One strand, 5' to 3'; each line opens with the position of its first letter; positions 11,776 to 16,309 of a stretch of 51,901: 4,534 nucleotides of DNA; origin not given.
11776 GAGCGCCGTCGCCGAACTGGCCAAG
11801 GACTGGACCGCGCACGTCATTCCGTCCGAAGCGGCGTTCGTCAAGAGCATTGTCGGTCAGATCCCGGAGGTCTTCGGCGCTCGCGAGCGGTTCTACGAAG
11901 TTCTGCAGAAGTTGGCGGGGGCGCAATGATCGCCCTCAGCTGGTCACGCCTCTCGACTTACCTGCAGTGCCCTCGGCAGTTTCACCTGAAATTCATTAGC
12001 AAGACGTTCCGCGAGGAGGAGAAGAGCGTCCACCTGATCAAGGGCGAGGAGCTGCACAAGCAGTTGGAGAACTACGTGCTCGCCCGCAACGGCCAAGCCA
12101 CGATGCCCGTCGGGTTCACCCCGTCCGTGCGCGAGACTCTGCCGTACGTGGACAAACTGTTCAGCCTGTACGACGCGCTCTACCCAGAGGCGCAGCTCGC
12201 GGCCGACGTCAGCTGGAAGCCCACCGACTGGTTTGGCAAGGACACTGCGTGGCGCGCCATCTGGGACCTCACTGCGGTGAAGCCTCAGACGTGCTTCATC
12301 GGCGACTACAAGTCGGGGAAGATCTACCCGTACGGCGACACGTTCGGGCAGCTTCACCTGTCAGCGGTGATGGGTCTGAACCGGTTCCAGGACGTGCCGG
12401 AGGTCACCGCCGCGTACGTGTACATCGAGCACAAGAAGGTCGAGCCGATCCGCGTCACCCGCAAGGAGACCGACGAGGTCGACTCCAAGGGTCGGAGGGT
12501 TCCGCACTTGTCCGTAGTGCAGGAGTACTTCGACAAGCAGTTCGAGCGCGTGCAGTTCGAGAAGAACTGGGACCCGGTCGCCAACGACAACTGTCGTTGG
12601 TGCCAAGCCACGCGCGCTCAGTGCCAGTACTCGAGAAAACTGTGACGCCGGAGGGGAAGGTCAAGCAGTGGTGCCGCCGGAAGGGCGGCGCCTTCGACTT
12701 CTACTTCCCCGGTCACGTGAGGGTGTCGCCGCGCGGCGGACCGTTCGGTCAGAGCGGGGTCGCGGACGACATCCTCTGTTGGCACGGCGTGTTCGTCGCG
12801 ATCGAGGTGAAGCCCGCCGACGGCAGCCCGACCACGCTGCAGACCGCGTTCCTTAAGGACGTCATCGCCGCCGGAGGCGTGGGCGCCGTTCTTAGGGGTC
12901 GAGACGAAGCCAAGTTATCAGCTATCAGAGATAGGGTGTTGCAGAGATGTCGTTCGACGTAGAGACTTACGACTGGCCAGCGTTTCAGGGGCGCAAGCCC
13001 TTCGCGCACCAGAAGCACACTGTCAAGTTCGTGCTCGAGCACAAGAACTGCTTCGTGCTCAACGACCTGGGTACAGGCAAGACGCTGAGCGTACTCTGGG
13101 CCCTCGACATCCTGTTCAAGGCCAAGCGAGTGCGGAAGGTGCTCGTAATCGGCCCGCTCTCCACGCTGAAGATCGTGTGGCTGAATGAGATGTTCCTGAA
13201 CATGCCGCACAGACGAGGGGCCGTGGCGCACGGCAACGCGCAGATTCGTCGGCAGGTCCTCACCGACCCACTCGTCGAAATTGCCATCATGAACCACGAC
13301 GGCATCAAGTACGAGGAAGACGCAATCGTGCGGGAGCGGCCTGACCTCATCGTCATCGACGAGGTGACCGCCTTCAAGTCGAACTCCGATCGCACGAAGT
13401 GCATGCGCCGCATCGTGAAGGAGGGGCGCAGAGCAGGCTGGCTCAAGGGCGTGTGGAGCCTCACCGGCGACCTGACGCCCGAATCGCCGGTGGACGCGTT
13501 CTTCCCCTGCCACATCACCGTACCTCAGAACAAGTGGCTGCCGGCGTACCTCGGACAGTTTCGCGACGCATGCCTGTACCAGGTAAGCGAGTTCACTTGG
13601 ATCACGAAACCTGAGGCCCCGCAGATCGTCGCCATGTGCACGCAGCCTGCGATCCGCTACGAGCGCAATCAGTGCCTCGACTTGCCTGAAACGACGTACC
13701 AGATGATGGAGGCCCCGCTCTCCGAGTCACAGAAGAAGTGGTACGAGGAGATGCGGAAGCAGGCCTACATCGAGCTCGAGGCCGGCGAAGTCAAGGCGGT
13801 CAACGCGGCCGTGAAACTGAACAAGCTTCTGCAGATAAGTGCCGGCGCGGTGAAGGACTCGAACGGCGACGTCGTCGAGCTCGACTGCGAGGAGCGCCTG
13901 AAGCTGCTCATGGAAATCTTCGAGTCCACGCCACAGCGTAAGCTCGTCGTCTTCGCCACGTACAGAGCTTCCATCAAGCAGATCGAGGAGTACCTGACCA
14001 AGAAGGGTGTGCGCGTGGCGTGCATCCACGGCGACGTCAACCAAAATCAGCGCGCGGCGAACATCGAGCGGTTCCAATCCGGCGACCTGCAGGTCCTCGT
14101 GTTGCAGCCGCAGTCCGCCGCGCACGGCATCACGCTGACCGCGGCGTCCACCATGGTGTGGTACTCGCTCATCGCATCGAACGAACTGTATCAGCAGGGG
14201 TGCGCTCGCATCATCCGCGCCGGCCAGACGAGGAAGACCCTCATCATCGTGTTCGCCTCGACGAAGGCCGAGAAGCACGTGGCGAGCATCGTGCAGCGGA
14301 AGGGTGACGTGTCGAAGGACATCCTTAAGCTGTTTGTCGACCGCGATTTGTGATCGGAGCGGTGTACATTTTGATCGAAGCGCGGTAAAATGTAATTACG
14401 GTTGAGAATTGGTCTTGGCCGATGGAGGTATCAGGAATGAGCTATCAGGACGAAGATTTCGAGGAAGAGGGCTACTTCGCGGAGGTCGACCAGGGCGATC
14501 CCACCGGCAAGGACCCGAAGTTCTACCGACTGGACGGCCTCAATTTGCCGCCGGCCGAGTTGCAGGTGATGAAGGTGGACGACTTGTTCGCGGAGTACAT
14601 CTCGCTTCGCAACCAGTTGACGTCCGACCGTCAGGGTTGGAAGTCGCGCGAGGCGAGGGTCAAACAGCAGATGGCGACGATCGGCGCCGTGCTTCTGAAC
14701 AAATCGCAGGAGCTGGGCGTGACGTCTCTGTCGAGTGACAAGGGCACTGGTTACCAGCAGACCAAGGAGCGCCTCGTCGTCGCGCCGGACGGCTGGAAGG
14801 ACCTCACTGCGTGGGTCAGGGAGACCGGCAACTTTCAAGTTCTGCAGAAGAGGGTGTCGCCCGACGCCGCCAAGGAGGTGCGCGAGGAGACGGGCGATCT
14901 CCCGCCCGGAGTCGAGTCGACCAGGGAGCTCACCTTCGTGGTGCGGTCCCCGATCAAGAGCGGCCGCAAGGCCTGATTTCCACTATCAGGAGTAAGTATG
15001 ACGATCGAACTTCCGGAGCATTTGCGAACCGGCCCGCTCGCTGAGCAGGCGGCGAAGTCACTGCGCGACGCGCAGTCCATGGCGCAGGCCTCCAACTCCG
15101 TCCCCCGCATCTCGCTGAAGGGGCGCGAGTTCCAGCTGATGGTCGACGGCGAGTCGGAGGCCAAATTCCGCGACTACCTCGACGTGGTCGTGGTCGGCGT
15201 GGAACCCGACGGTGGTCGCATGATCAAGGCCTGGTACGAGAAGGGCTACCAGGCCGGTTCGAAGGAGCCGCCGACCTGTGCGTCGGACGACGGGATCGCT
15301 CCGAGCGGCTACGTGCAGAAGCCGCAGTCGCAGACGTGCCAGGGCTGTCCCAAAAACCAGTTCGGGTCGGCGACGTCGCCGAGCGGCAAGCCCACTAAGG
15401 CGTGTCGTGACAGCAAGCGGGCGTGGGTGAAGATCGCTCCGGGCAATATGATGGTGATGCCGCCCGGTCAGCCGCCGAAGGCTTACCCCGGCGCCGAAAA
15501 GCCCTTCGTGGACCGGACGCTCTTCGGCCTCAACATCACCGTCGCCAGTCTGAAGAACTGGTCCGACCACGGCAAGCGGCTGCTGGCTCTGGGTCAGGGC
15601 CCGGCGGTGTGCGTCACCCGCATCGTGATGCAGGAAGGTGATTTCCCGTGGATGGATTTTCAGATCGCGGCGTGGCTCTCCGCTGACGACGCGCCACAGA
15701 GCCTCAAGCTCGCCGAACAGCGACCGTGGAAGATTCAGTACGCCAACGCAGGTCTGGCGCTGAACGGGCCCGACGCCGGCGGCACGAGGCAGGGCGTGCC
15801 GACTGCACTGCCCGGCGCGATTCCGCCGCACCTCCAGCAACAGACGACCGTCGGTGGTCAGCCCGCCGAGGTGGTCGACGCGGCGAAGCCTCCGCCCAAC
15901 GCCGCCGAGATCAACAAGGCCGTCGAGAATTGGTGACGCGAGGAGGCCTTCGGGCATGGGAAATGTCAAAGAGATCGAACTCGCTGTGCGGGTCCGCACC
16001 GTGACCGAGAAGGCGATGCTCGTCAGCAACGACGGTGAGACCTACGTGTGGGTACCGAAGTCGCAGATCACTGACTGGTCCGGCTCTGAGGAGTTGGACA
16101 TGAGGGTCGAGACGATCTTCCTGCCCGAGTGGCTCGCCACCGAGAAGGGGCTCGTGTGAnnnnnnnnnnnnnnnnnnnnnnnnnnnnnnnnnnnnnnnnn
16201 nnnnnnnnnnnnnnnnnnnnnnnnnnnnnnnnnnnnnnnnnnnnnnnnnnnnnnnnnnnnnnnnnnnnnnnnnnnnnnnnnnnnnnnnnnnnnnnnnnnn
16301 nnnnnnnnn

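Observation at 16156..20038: Operon encoding an apparently complete cytosine-replacement and hypermodification pathway ending in an O-carbamoyltransferase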

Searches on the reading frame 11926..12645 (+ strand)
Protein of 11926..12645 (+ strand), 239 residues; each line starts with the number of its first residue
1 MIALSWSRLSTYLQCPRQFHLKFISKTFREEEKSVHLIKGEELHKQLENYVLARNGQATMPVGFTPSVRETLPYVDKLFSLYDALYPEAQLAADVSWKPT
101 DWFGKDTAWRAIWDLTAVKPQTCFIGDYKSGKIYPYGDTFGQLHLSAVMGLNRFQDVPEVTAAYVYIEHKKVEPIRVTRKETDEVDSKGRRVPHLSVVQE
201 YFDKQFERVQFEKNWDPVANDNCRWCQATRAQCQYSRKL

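Call 62: search_protein_families(library=phrogs, proteins=[window:11926-12645:+], max_evalue=0.001)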
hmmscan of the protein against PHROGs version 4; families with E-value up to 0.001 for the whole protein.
window:11926-12645:+ (239 aa): 2 families
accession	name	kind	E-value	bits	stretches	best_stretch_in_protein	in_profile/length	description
phrog_69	-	DNA, RNA and nucleotide metabolism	9.1e-18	65.5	1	3-238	89-328/501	exonuclease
phrog_1218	-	DNA, RNA and nucleotide metabolism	0.00025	21.4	1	4-54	10-60/364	exonuclease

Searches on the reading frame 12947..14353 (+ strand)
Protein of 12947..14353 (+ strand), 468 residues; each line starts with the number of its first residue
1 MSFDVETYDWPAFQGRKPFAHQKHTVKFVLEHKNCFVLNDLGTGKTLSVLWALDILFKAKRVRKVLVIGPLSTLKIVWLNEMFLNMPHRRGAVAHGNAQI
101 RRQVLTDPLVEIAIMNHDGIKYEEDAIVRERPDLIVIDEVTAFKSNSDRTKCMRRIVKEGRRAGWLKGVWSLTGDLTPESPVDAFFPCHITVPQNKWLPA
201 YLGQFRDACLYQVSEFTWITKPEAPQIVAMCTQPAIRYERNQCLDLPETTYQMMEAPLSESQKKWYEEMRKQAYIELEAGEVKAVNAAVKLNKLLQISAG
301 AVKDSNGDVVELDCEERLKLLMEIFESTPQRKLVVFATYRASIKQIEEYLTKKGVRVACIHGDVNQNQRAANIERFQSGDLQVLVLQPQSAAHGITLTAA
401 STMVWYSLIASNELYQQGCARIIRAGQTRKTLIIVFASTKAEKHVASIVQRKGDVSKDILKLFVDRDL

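Call 3: search_protein_families(library=pfam, proteins=[window:12947-14353:+], max_evalue=0.01)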
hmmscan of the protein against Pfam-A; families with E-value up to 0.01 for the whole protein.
window:12947-14353:+ (468 aa): 6 families
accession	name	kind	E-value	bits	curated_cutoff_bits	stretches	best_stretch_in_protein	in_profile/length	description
PF00271.37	Helicase_C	-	6.5e-18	65.4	23.5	1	317-426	2-110/110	Helicase conserved C-terminal domain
PF00176.29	SNF2-rel_dom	-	7.4e-12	45.4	24.9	1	21-149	1-143/290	SNF2-related domain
PF00270.35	DEAD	-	5.6e-11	42.9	26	1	21-159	3-144/167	DEAD/DEAH box helicase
PF04851.21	ResIII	-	0.00025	21.5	22.5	1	20-146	6-140/164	Type III restriction enzyme, res subunit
PF13481.12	AAA_25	-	0.00046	20.3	27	1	18-158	18-171/195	AAA domain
PF13245.12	AAA_19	-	0.0025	18.4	25.1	0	22-140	1-99/134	AAA domain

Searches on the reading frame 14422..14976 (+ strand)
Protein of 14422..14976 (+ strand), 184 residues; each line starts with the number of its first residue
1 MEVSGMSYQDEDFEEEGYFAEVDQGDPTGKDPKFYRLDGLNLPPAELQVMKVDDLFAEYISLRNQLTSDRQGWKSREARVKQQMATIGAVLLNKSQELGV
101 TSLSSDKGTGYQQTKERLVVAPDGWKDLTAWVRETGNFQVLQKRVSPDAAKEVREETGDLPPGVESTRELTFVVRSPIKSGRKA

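Call 62: search_protein_families(library=phrogs, proteins=[window:14422-14976:+], max_evalue=0.001)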
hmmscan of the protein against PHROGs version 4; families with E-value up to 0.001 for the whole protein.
window:14422-14976:+ (184 aa): 1 family
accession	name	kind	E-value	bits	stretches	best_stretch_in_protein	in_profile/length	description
phrog_13900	-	head and packaging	1.3e-17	65.4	1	50-177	10-132/132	minor head protein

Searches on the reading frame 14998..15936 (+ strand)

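Call 3: search_protein_families(library=pfam, proteins=[window:14998-15936:+], max_evalue=0.01)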
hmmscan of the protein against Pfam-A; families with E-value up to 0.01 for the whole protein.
window:14998-15936:+ (312 aa): 0 families

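Call 23: search_protein_families(library=phrogs, proteins=[window:14998-15936:+], max_evalue=0.001)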
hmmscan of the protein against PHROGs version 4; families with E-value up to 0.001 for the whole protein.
window:14998-15936:+ (312 aa): 2 families
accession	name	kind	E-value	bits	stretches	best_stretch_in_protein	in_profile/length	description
phrog_27714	-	unknown function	2.2e-12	48.1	1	26-142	49-162/292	-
phrog_23155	-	unknown function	4.6e-09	36.9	1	75-144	78-139/255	-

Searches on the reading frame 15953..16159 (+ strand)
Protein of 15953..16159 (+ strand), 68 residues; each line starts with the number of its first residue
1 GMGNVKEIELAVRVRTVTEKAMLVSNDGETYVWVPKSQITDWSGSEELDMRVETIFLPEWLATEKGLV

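Call 23: search_protein_families(library=phrogs, proteins=[window:15953-16159:+], max_evalue=0.001)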
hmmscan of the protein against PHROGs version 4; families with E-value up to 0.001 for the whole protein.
window:15953-16159:+ (68 aa): 1 family
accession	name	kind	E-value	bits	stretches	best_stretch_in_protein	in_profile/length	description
phrog_8389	-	unknown function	4.5e-12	47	1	4-68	44-104/104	-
